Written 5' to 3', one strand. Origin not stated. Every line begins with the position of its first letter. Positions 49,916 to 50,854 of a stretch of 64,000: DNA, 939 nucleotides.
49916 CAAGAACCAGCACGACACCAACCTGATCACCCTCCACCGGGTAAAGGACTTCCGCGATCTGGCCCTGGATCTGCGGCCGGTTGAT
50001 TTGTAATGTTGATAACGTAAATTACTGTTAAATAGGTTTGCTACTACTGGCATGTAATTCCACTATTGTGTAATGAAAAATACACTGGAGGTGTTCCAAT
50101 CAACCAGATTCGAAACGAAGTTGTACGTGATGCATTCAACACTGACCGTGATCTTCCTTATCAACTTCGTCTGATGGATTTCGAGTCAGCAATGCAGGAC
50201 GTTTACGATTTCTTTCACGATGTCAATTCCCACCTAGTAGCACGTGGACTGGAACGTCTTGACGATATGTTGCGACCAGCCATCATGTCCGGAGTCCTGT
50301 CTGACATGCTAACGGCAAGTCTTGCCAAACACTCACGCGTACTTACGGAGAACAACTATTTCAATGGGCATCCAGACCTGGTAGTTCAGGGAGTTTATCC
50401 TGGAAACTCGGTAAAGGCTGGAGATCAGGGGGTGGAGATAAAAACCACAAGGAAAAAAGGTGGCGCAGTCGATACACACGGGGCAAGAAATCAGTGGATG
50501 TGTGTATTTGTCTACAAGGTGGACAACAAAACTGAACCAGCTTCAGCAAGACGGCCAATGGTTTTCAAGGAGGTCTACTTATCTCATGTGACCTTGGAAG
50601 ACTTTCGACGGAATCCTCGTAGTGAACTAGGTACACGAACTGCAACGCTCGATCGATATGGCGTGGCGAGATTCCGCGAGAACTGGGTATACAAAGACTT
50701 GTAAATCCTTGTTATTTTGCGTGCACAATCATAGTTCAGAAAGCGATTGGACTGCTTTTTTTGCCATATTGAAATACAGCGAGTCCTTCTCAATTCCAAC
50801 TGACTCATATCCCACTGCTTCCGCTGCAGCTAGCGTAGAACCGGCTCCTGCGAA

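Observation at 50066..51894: R-M pair whose methyltransferase promoter carries two GACGTC sites: likely self-sensing switch and a clue to the target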

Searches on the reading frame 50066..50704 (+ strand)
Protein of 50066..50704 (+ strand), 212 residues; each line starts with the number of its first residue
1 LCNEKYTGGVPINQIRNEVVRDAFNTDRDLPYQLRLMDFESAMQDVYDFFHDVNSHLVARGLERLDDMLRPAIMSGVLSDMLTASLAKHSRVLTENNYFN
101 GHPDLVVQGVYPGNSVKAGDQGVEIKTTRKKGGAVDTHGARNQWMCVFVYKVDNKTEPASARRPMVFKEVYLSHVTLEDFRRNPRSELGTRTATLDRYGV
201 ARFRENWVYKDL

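Call 4: search_protein_families(library=ncbifam, proteins=[window:50066-50704:+], max_evalue=0.01)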
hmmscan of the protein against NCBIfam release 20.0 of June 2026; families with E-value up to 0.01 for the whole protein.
window:50066-50704:+ (212 aa): 0 families

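Call 6: search_protein_families(library=pfam, proteins=[window:50066-50704:+], max_evalue=0.01)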
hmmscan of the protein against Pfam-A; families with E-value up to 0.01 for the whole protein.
window:50066-50704:+ (212 aa): 0 families

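Call 7: search_solved_structures(query=window:50066-50704:+, max_evalue=10)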
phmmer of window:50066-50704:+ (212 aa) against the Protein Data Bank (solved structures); distinct sequences matched with E-value up to 10: 1.
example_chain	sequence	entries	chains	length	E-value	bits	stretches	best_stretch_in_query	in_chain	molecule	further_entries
3gb0_A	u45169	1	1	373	0.51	13.5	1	77-127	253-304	Peptidase T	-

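Call 9: find_homologous_proteins(query=window:50066-50704:+)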
Query window:50066-50704:+ (212 aa): 8000 proteins with E <= 0.001 among 8000 candidates; the best 120 are listed.
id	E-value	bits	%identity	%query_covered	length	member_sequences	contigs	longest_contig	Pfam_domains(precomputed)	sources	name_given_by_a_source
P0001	7.5e-115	400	86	95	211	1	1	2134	-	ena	-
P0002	9.2e-114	397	85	95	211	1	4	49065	-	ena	-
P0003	5.1e-108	378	99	80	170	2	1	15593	-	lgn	-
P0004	1.3e-107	376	94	83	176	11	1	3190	-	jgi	-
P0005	4.6e-104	365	81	94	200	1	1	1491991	-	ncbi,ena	-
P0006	1.0e-103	364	80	94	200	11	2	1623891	-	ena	-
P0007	1.3e-103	363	90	83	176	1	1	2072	-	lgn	-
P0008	1.9e-103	363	90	83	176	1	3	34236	-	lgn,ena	-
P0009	8.0e-103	361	79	95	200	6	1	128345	-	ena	-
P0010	8.3e-103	361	81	92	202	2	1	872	-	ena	-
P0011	8.9e-103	361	80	94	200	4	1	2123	-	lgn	-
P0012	1.2e-102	360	80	92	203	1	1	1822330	-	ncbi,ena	-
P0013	1.3e-102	360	80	94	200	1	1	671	-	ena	-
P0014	1.5e-102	360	82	92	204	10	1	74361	-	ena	-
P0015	3.2e-102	359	80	94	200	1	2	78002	-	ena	-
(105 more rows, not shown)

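Call 12: search_dna_similar(query=window:50066-50704:+, collection=plasmids, mode=protein, max_rows=25)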
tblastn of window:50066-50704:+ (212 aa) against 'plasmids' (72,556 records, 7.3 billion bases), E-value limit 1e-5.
Records with a match: 21; places in all: 23; records where one place covers at least 80% of the query: 19.
Best place of each record, by identity: 60-80% 18; <60% 3.
By first word of the organism name: Klebsiella 9; Gordonia 3; Rhizobium 2; Raoultella 1; Citrobacter 1; Pseudomonas 1; Ralstonia 1; Iamia 1; Mycobacterium 1; Acidiphilium 1.
By predicted mobility (MOB-suite, as given by PLSDB): mobilizable 17; non-mobilizable 3; conjugative 1.
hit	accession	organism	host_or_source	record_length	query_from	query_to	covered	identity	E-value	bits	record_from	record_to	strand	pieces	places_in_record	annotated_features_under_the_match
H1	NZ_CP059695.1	Gordonia rubripertincta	Cell culture,soil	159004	16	211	92%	69.9%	8e-86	283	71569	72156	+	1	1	hypothetical protein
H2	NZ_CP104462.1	Raoultella ornithinolytica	whole organism,wastewater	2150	14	212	94%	67.3%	6e-91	287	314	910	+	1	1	hypothetical protein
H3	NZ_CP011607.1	Citrobacter freundii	Homo sapiens,Urine/Genitourinary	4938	14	212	94%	67.3%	3e-87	287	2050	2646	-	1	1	hypothetical protein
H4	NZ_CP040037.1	Klebsiella pneumoniae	Homo sapiens,urine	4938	14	212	94%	67.3%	3e-87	287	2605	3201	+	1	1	hypothetical protein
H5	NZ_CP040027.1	Klebsiella pneumoniae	Homo sapiens,blood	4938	14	212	94%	67.3%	3e-87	287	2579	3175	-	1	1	hypothetical protein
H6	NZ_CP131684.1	Klebsiella pneumoniae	Homo sapiens,culture,Abs/pus/wd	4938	14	212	94%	67.3%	3e-87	287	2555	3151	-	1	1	hypothetical protein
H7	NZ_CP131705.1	Klebsiella pneumoniae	Homo sapiens,culture,urine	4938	14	212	94%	67.3%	3e-87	287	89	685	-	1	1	hypothetical protein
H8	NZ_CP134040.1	Klebsiella pneumoniae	Homo sapiens,blood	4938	14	212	94%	67.3%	3e-87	287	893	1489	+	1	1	hypothetical protein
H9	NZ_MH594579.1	Pseudomonas aeruginosa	Homo sapiens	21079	14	212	94%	67.3%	6e-87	286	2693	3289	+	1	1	hypothetical protein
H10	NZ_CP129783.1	Klebsiella pneumoniae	Homo sapiens,whole organism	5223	14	212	94%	67.2%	9e-72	295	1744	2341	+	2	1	hypothetical protein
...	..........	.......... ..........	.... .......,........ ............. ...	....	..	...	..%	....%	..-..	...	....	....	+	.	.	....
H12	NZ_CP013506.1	Rhizobium sp. N1341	Phaseolus vulgaris,Whole ...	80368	16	210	92%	63.8%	1e-77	259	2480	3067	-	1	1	hypothetical protein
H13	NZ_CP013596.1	Rhizobium sp. N741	Phaseolus vulgaris,Whole ...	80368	16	210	92%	63.8%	1e-77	259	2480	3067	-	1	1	hypothetical protein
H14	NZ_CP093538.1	Ralstonia pseudosolanacearum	cell culture,pepper stem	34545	16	211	92%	62.2%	7e-82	272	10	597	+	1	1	hypothetical protein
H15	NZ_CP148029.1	Gordonia hongkongensis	cell culture,Styx glacier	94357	16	211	92%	60.9%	3e-75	253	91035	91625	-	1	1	hypothetical protein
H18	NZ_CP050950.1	Iamia sp. SCSIO 61187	whole organism,ocean sediment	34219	16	211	92%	49.0%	7e-50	180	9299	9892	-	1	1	hypothetical protein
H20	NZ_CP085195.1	Mycobacterium avium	-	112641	30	209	85%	36.6%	3e-25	109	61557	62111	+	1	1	hypothetical protein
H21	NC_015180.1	Acidiphilium multivorum AIU301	-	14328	24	210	88%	34.0%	2e-31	127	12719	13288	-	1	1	hypothetical protein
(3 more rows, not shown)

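Call 20: find_related_loci(query=A1, collection=genome_contigs, flank=10000)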
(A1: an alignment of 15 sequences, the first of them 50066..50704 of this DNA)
Query A1 (212 aa) in genome_contigs; peptide patterns used: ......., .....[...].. (x = any residue, [..] = any of these).
600 stretches matched a pattern (row limit reached: there are more); 559 encode a relative of the query (tblastn E <= 1e-3); the best 80 are kept; 80 distinct loci.
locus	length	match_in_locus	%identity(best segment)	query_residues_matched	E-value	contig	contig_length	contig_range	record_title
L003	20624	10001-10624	85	5-212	3e-122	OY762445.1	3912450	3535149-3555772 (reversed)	MAG: bacterium isolate 4d88f91b-64ba-49ef-9c7d-4906d56127d1 genome assembly, chromosome: 1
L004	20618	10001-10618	82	6-211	2e-116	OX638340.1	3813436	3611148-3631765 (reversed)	MAG: uncultured Gemmatimonadota bacterium isolate 6ed59a95-0d5b-4630-9937-108f2708d2fb genome assembly, chromosome: 1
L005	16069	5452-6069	82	6-211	6e-116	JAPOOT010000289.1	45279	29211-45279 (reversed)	MAG: Gemmatimonadetes bacterium isolate APA_bin_41 c_000000030546, whole genome shotgun sequence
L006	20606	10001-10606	83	8-209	8e-115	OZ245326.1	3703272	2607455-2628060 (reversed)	MAG: bacterium isolate 5c86cc85-80a8-49d9-b8ce-0f4659ada66a genome assembly, chromosome: 1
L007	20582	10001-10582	79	16-209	6e-105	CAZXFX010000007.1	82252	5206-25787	MAG TPA_asm: uncultured Dehalococcoidia bacterium isolate SRP109090_co2_147 genome assembly, contig: NODE_298_length_822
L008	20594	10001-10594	77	10-209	6e-104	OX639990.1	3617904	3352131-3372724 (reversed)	MAG: uncultured Candidatus Entotheonella sp. isolate 26b0520c-cf9d-432e-a440-87a3e388b1d5 genome assembly, chromosome: 1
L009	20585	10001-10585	78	15-209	3e-104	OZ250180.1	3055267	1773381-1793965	MAG: Dehalococcoidia bacterium isolate 83759f26-b041-4e0e-ab00-00081dda6eed genome assembly, chromosome: 1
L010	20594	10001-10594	77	10-209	3e-104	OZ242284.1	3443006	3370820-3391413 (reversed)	MAG: Dehalococcoidia bacterium isolate 33b6bc49-da4e-4245-9c13-a272f439a3dc genome assembly, chromosome: 1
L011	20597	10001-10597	78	10-210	1e-103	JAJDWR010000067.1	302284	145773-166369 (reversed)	MAG: Gammaproteobacteria bacterium isolate jk18x25bins.5 k141_563961, whole genome shotgun sequence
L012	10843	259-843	77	16-210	2e-103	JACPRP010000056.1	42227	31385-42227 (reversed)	MAG: Chloroflexi bacterium isolate NC_groundwater_682_Ag_B-0.1um_59_33 B2_S2_coassemblyk141_1932223, whole genome shotgu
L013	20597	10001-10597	78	10-210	2e-103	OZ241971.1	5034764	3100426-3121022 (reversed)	MAG: Candidatus Rariloculaceae bacterium isolate 10a0c7d6-6ede-4db6-943a-c409cb9c6a76 genome assembly, chromosome: 1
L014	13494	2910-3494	78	16-210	4e-103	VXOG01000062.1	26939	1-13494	MAG: Chloroflexi bacterium isolate SB0662_bin_27 NODE_1724_length_26939_cov_33.076254, whole genome shotgun sequence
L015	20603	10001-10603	74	10-210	9e-103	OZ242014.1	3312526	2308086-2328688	MAG: Dehalococcoidia bacterium isolate dc00a5be-81f4-4acd-b4e2-246381d7a392 genome assembly, chromosome: 1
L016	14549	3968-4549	78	16-209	2e-102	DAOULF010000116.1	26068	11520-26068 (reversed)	MAG TPA_asm: Dehalococcoidia bacterium isolate S8_384 205749, whole genome shotgun sequence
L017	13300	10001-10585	76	16-210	3e-102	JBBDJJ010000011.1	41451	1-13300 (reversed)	MAG: Woeseia sp. isolate LejiaA_59_31 Lejia_A_1545_length_41451_cov_18, whole genome shotgun sequence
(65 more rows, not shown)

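Call 33: get_annotated_region(hit=H18, flank=3000)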
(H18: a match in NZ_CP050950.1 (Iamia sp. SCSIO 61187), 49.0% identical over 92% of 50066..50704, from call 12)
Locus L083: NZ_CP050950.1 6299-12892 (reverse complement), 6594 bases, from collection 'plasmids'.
description: Iamia sp. SCSIO 61187 plasmid unnamed2, complete sequence
organism: Iamia sp. SCSIO 61187 (NCBI taxid 2722752)
taxonomy: Bacteria; Actinomycetota; Acidimicrobiia; Acidimicrobiales; Iamiaceae; Iamia; Iamia sp. SCSIO 61187
host: -; source: whole organism,ocean sediment; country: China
typing (MOB-suite, as given by PLSDB): non-mobilizable
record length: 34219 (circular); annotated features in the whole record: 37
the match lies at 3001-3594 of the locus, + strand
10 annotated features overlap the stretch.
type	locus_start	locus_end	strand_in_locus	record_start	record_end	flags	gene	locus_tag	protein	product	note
CDS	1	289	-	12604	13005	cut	-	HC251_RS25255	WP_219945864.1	hypothetical protein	-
CDS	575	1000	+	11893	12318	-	-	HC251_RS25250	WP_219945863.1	hypothetical protein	-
CDS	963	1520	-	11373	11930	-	-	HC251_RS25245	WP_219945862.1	recombinase family protein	GO:0006310 - DNA recombination [Evidence IEA]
CDS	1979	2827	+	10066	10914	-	-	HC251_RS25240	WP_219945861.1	class I SAM-dependent methyltransferase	-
CDS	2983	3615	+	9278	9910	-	-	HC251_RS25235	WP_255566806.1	hypothetical protein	-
CDS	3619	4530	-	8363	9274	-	-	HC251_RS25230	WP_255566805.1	DNA methyltransferase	GO:0006306 - DNA methylation [Evidence IEA]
CDS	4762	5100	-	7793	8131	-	-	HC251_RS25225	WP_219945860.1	transposase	-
CDS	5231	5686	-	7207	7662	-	-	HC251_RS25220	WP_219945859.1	hypothetical protein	-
CDS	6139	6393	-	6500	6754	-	-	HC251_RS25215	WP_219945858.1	hypothetical protein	-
CDS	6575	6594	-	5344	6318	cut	-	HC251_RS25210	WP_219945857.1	zeta toxin family protein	-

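Call 34: get_annotated_region(hit=H20, flank=3000)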
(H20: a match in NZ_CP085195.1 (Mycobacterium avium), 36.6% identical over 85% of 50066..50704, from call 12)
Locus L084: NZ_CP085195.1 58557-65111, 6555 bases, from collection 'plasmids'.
description: Mycobacterium avium subsp. hominissuis strain OCU863_P4-4s plasmid pP4-4a, complete sequence
organism: Mycobacterium avium (NCBI taxid 439334)
taxonomy: Bacteria; Actinomycetota; Actinomycetes; Mycobacteriales; Mycobacteriaceae; Mycobacterium; Mycobacterium avium
host: -; source: -; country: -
typing (MOB-suite, as given by PLSDB): mobilizable; relaxase MOBF
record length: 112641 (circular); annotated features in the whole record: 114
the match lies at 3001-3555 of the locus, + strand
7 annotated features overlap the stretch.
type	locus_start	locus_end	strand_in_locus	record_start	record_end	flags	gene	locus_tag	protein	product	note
CDS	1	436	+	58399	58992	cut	-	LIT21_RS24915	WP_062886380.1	IS607 family transposase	-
CDS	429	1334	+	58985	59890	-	-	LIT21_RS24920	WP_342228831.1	helix-turn-helix domain-containing protein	-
CDS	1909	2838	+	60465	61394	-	-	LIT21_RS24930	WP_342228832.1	site-specific DNA-methyltransferase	GO:0009307 - DNA restriction-modification system [Evidence IEA]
CDS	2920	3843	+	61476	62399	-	-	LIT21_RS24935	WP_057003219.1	hypothetical protein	-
CDS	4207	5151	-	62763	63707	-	-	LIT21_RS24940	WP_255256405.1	tyrosine-type recombinase/integrase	GO:0015074 - DNA integration [Evidence IEA]; GO:0006310 - DNA recombination [Evidence IEA]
CDS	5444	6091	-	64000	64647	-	-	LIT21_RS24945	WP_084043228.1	hypothetical protein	-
CDS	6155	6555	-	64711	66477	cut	-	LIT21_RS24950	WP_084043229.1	AAA family ATPase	-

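Call 35: get_annotated_region(hit=H21, flank=3000)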
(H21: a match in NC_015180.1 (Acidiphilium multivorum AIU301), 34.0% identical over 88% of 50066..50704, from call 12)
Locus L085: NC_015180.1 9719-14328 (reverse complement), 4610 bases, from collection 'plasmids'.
description: Acidiphilium multivorum AIU301 plasmid pACMV5, complete sequence
organism: Acidiphilium multivorum AIU301 (NCBI taxid 926570)
taxonomy: Bacteria; Pseudomonadota; Alphaproteobacteria; Rhodospirillales; Acetobacteraceae; Acidiphilium; Acidiphilium multivorum; Acidiphilium multivorum AIU301
host: -; source: -; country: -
typing (MOB-suite, as given by PLSDB): mobilizable; replicon rep_cluster_335; relaxase MOBP
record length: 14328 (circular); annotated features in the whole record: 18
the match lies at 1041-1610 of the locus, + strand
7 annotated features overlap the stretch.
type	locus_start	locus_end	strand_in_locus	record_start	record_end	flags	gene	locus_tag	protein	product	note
CDS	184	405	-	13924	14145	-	-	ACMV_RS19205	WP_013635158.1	hypothetical protein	-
CDS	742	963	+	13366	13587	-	-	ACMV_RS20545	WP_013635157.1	helix-turn-helix transcriptional regulator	-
CDS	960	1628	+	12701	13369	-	-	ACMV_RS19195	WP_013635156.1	hypothetical protein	-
CDS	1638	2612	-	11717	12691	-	-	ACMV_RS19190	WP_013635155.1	DNA methyltransferase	GO:0006306 - DNA methylation [Evidence IEA]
CDS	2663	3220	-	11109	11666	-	-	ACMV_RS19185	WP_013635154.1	recombinase family protein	GO:0006310 - DNA recombination [Evidence IEA]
CDS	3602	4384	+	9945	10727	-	-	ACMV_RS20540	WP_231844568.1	HNH endonuclease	-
CDS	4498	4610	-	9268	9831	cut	-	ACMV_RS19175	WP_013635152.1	ImmA/IrrE family metallo-endopeptidase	-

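Call 43: predict_structure(alignment_id=A3)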
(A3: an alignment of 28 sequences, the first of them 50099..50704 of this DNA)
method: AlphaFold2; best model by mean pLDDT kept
length: 201 residues; sequences in the alignment: 28
mean_pLDDT: 74.0   pTM: 0.78
mean pLDDT of the five models: 74.0, 69.2, 67.6, 64.8, 62.6
residues with pLDDT >= 90: 41; 70-90: 98; 50-70: 36; < 50: 26
segments of 3 or more residues with pLDDT < 50: 84-87, 89-108
pLDDT, mean of each block of 10 residues (from residue 1): 80 91 90 94 89 83 81 82 52 27 38 73 57 84 82 89 79 55 68 87 69
secondary structure, 60 per line:
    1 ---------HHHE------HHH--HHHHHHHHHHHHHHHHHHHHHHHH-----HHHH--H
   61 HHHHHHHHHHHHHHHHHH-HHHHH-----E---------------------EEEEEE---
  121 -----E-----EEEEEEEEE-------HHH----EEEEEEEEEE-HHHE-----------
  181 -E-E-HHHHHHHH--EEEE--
elements in order: H25-48 H54-57 H60-78 H80-84 E112-117 E132-140 E155-164 H186-193 E196-199

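Call 48: fold_search(model_id=the predicted structure, library=pdb)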
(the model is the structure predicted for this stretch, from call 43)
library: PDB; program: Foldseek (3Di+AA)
matches with E <= 10: 107; with E <= 0.001: 0
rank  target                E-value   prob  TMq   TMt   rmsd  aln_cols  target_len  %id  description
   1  1ev7_B                3.1e-03  0.98  0.37  0.27   8.5       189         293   13  CRYSTAL STRUCTURE OF DNA RESTRICTION ENDONUCLEASE NAEI (released 2000-10-19)
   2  1ev7_A                4.6e-03  0.96  0.35  0.25   8.9       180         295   14  CRYSTAL STRUCTURE OF DNA RESTRICTION ENDONUCLEASE NAEI (released 2000-10-19)
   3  1eon_A                8.2e-02  0.41  0.36  0.32   9.2       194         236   15  ECORV BOUND TO 3'-S-PHOSPHOROTHIOLATE DNA AND CA2+ (released 2000-04-04)
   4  1bua_B                1.2e-01  0.33  0.32  0.29   8.3       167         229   14  STRUCTURAL AND ENERGETIC ORIGINS OF INDIRECT READOUT IN SITE-SPECIFIC DNA CLEAVAGE BY A RESTRICTION ENDONUCLEASE (released 1998-09-09)
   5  1sx5_B                1.7e-01  0.30  0.33  0.29  10.8       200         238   12  K38A EcoRV bound to cleaved DNA and Mn2+: P1 crystal form (released 2004-04-06)
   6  1b97_A                1.8e-01  0.35  0.35  0.30   7.5       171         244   12  ANALYSIS OF A MUTATIONAL HOT-SPOT IN THE ECORV RESTRICTION ENDONUCLEASE: A CATALYTIC ROLE FOR A MAIN CHAIN CARBONYL GR (released 1999-02-26)
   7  1bss_B                2.0e-01  0.33  0.38  0.35  10.9       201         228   15  ECORV-T93A/DNA/CA2+ (released 1998-09-02)
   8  2ge5_A                2.3e-01  0.33  0.34  0.32   7.7       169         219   12  EcoRV Restriction Endonuclease C-terminal deletion mutant/GATATC/Ca2+ (released 2006-07-04)
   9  2b0e_A                3.1e-01  0.18  0.33  0.29  10.3       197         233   16  EcoRV Restriction Endonuclease/GAAUTC/Ca2+ (released 2005-09-27)
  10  2ezv_B                3.1e-01  0.12  0.26  0.21  10.0       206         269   11  Crystal structure of tetrameric restriction endonuclease SfiI bound to cognate DNA. (released 2006-01-24)
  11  1rv5_B                3.4e-01  0.21  0.33  0.30   8.6       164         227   16  COMPLEX OF ECORV ENDONUCLEASE WITH D(AAAGAT)/D(ATCTT) (released 1998-11-11)
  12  1eop_A                3.4e-01  0.20  0.34  0.30  11.9       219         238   11  ECORV BOUND TO COGNATE DNA (released 2000-04-04)
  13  1sx8_A                3.8e-01  0.16  0.32  0.27   8.5       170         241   11  EcoRV bound to cognate DNA and Mn2+ (released 2004-04-06)
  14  2ezv_A                5.2e-01  0.12  0.30  0.24  10.0       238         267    9  Crystal structure of tetrameric restriction endonuclease SfiI bound to cognate DNA. (released 2006-01-24)
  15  4tkd_C                1.1e+00  0.03  0.10  0.15  11.6        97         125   14  Sulfolobus solfataricus HJC mutants (released 2015-08-12)
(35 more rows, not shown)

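Call 73: search_protein_families(library=pfam, proteins=[L084:2920-3840:+, window:50099-50701:+], max_evalue=1)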
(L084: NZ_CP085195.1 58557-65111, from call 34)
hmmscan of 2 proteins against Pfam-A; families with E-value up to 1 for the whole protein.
L084:2920-3840:+ (307 aa): 1 family
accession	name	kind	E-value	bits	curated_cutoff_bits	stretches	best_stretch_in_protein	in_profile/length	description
PF13338.12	AbiEi_4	-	0.13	12.9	25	1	278-298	27-47/49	Transcriptional regulator, AbiEi antitoxin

window:50099-50701:+ (201 aa): 0 families

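Call 74: search_protein_families(library=ncbifam, proteins=[L084:2920-3840:+], max_evalue=1)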
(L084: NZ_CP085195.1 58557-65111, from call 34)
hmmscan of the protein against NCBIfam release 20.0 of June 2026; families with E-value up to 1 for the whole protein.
L084:2920-3840:+ (307 aa): 1 family
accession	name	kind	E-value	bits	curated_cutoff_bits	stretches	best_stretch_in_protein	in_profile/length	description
NF009709.0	PRK13238.1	subfamily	0.16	10.7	285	1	216-256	24-64/463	tryptophanase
